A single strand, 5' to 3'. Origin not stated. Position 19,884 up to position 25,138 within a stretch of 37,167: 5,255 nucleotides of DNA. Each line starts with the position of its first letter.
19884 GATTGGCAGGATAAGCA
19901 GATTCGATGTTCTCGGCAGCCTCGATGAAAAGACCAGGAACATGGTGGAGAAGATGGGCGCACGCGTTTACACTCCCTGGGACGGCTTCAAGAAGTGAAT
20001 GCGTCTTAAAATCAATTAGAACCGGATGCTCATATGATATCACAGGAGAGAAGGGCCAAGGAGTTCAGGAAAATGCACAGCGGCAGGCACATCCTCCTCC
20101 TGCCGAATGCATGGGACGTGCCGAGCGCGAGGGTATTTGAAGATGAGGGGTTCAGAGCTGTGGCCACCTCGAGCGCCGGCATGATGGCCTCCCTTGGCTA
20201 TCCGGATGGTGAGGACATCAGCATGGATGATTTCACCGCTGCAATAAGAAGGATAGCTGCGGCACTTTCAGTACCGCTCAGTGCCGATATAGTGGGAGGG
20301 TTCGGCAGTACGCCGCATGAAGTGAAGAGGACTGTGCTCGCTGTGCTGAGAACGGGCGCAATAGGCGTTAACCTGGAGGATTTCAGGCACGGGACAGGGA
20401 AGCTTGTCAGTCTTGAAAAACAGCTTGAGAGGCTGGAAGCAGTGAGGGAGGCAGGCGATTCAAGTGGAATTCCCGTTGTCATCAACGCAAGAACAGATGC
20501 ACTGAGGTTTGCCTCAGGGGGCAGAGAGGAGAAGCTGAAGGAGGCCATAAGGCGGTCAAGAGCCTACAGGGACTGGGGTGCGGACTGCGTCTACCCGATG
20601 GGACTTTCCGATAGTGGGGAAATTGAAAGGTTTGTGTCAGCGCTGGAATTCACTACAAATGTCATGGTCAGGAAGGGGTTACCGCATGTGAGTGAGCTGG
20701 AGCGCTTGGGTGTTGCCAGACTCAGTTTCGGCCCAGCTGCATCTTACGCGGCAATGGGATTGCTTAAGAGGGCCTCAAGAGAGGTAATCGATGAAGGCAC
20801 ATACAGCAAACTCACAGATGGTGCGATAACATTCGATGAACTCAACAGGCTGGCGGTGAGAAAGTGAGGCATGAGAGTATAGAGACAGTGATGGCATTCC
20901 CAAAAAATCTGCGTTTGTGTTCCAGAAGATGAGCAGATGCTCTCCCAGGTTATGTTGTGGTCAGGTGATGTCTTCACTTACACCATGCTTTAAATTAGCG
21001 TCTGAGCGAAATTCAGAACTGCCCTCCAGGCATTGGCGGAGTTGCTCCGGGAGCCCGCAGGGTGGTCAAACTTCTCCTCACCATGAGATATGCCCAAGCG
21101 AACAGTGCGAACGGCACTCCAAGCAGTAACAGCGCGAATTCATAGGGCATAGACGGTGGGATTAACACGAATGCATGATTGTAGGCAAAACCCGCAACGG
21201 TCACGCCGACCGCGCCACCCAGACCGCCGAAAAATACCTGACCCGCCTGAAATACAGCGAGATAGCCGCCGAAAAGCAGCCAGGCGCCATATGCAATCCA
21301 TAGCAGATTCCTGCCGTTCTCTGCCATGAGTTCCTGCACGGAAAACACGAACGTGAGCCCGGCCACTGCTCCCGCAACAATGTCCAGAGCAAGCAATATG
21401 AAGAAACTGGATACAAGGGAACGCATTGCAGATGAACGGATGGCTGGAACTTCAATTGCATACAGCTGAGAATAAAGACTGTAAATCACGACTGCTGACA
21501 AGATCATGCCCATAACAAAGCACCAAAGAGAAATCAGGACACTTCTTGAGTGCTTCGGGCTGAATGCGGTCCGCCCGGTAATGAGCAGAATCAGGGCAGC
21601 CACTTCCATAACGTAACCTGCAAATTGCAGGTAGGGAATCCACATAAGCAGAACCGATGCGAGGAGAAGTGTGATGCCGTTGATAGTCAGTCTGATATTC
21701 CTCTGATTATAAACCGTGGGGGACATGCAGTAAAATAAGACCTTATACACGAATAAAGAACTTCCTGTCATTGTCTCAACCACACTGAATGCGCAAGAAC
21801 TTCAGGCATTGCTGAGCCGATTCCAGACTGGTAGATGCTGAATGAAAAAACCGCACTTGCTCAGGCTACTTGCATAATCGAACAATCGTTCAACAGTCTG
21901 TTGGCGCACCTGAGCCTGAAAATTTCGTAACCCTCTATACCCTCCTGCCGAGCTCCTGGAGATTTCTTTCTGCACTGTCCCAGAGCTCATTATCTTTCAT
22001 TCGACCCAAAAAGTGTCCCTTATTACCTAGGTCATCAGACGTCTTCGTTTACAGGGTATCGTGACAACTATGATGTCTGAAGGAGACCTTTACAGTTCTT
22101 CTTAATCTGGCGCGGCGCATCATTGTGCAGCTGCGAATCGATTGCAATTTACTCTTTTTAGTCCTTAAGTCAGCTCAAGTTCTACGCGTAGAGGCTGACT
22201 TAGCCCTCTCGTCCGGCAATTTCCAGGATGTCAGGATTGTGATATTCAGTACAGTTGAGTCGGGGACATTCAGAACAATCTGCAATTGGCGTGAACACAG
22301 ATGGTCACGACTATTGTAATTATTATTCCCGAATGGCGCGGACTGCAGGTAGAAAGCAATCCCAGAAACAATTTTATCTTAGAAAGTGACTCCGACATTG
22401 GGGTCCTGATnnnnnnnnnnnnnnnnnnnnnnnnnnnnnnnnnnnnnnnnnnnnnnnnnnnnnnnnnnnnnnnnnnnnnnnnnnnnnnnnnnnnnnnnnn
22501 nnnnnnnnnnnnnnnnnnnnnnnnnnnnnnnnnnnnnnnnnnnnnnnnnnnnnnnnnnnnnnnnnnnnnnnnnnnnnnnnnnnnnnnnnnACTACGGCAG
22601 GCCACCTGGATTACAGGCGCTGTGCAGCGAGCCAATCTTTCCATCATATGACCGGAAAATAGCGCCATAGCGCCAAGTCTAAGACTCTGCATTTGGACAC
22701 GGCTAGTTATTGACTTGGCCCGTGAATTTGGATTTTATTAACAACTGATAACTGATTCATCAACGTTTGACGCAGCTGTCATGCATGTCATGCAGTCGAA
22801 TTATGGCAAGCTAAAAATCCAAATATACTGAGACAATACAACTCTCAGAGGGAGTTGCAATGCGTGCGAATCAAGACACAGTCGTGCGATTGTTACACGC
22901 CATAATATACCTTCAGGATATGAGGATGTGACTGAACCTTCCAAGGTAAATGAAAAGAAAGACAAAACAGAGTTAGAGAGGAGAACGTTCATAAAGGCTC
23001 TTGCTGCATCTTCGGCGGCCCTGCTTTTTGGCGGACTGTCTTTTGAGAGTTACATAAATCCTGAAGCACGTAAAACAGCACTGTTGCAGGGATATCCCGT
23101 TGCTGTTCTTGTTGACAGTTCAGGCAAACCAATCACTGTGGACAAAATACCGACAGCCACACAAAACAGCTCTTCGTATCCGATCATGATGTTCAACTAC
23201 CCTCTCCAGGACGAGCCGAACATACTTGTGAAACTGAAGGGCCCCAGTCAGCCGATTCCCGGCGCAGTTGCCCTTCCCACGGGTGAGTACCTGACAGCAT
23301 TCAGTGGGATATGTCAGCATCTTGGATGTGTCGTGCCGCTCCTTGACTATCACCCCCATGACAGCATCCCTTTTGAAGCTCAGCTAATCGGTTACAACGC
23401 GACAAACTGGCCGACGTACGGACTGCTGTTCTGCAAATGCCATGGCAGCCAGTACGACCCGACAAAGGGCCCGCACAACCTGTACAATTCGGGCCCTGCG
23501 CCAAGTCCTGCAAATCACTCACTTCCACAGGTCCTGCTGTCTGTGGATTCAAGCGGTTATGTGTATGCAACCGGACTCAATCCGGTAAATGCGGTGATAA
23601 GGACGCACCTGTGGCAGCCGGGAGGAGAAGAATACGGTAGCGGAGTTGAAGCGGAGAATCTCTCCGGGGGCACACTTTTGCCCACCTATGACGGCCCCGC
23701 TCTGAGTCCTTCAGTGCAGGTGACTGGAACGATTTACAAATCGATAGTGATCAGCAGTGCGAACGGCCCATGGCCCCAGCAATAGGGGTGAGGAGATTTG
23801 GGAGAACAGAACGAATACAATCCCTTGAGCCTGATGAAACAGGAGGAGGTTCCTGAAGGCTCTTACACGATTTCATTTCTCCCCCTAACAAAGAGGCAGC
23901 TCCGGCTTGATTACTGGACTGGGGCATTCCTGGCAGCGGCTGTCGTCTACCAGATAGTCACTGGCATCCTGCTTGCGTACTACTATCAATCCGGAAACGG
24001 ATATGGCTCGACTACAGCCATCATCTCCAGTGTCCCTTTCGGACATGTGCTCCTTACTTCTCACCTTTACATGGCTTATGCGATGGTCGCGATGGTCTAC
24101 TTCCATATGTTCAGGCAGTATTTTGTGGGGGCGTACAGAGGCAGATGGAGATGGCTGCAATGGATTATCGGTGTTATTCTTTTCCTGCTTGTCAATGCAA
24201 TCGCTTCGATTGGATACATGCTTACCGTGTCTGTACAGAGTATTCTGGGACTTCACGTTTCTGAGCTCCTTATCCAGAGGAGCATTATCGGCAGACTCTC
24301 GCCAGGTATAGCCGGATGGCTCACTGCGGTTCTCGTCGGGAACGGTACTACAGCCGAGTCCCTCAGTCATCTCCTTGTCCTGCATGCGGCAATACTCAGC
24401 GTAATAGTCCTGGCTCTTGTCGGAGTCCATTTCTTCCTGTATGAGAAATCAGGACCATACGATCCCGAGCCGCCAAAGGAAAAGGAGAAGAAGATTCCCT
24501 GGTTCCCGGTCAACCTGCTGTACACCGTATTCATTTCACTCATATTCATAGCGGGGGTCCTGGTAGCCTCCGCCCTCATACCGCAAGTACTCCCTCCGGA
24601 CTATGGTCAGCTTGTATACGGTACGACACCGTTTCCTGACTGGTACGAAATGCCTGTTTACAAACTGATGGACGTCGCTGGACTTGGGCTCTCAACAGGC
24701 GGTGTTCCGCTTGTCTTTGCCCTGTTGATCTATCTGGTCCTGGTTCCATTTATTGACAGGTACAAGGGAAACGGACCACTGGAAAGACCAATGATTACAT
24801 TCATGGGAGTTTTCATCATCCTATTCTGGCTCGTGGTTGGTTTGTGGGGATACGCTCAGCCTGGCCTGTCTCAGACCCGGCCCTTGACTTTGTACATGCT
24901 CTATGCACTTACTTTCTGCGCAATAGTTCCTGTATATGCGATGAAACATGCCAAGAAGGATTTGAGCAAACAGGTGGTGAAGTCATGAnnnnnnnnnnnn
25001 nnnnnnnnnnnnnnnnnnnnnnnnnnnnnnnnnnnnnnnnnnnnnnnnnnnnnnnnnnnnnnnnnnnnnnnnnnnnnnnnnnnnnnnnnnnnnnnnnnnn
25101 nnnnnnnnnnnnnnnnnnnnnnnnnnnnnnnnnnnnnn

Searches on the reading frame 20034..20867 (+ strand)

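Call 42: search_protein_families(library=pfam, proteins=[window:20034-20867:+], max_evalue=0.001)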
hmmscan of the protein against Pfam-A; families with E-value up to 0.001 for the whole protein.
window:20034-20867:+ (277 aa): 1 family
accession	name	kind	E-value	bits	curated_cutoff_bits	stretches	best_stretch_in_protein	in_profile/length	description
PF13714.12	PEP_mutase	-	7.9e-74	248.7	31.5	1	11-251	1-239/240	Phosphoenolpyruvate phosphomutase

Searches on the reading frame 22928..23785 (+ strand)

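Call 44: search_protein_families(library=pfam, proteins=[window:22928-23785:+], max_evalue=0.001)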
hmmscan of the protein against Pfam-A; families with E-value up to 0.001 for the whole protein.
window:22928-23785:+ (285 aa): 1 family
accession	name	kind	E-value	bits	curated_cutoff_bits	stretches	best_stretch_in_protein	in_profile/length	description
PF10518.14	TAT_signal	-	0.00096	19.4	22.7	0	16-35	2-21/21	TAT (twin-arginine translocation) pathway signal sequence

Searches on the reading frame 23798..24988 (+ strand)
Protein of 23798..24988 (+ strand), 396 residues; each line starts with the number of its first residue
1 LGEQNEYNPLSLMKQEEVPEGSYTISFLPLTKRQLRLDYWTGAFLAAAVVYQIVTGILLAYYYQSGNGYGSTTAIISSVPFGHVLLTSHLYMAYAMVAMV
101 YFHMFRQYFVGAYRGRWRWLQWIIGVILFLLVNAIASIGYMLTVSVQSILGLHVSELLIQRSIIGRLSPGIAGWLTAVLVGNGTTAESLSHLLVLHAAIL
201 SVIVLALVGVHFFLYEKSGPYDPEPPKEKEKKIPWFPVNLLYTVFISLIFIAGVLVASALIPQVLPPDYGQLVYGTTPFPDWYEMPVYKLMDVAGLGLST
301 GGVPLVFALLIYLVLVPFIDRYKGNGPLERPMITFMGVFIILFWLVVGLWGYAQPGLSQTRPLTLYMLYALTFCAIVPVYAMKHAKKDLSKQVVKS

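Call 44: search_protein_families(library=pfam, proteins=[window:23798-24988:+], max_evalue=0.001)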
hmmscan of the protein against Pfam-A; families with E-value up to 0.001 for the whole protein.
window:23798-24988:+ (396 aa): 3 families
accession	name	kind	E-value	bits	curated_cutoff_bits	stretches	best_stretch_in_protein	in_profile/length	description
PF13631.11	Cytochrom_B_N_2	-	2e-37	129.2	27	1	94-264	1-165/169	Cytochrome b(N-terminal)/b6/petB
PF00033.24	Cytochrome_B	-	4.6e-18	66.2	27.2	1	34-217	9-187/189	Cytochrome b/b6/petB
PF00032.22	Cytochrom_B_C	-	0.00068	20.3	20.7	1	280-355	13-86/102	Cytochrome b(C-terminal)/b6/petD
